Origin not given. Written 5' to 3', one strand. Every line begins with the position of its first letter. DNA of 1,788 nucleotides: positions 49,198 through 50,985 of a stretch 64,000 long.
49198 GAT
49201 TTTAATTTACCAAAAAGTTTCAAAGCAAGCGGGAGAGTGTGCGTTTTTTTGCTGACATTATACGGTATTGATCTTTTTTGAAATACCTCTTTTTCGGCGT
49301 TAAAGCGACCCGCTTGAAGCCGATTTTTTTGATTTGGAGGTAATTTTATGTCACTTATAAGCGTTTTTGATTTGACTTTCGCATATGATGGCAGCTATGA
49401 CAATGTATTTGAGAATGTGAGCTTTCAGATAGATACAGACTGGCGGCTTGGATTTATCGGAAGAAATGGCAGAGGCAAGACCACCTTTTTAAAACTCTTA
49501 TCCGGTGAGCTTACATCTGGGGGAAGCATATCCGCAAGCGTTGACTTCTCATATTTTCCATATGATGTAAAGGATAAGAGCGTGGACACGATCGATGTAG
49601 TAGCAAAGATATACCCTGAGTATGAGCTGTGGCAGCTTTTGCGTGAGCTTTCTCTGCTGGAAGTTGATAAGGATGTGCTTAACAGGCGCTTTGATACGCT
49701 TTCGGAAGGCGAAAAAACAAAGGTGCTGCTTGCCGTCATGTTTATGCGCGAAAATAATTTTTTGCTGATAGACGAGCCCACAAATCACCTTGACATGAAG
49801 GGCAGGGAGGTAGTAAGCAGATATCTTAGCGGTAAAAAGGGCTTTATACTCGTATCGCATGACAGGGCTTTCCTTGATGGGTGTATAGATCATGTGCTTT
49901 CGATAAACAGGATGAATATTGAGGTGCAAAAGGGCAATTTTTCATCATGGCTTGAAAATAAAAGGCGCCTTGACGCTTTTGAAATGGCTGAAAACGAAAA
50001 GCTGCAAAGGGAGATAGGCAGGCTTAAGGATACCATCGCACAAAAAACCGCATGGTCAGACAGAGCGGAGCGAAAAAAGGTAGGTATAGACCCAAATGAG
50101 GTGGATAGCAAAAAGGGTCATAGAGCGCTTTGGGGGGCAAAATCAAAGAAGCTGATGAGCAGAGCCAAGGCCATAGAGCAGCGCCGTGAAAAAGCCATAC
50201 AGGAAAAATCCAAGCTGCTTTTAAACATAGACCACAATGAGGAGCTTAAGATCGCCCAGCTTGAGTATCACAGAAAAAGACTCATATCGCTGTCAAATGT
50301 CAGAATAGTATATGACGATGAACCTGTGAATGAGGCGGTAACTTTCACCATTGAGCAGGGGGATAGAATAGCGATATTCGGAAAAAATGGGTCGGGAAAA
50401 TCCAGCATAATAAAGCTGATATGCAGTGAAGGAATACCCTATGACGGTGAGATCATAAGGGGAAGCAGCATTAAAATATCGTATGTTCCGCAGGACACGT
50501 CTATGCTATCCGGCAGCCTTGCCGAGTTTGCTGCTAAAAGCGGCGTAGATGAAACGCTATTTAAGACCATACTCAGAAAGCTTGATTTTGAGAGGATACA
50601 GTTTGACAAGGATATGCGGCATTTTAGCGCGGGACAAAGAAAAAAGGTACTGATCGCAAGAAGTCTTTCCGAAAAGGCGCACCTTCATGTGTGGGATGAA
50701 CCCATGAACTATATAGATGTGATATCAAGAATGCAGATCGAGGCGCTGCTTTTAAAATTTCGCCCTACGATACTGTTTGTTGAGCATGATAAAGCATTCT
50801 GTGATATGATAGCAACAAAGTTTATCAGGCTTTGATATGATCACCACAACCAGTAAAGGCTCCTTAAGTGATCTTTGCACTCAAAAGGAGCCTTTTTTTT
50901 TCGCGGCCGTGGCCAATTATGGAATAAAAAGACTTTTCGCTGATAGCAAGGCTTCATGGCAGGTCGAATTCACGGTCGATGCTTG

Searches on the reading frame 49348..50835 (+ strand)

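Call 62: search_protein_families(library=pfam, proteins=[window:49348-50835:+], max_evalue=0.00001)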
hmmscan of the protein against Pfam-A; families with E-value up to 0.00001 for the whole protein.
window:49348-50835:+ (495 aa): 4 families
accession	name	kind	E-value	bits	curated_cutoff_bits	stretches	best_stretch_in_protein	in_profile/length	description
PF00005.33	ABC_tran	-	9e-44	149.8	25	2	330-454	3-137/137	ABC transporter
PF13304.12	AAA_21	-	5.1e-10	40.3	27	0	342-384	3-51/304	AAA domain, putative AbiEii toxin, Type IV TA system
PF02463.25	SMC_N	-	2.6e-08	34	40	0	117-187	136-212/220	RecF/RecN/SMC N terminal domain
PF13555.12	AAA_29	-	9.7e-06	25.7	27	0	331-355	15-39/61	P-loop containing region of AAA domain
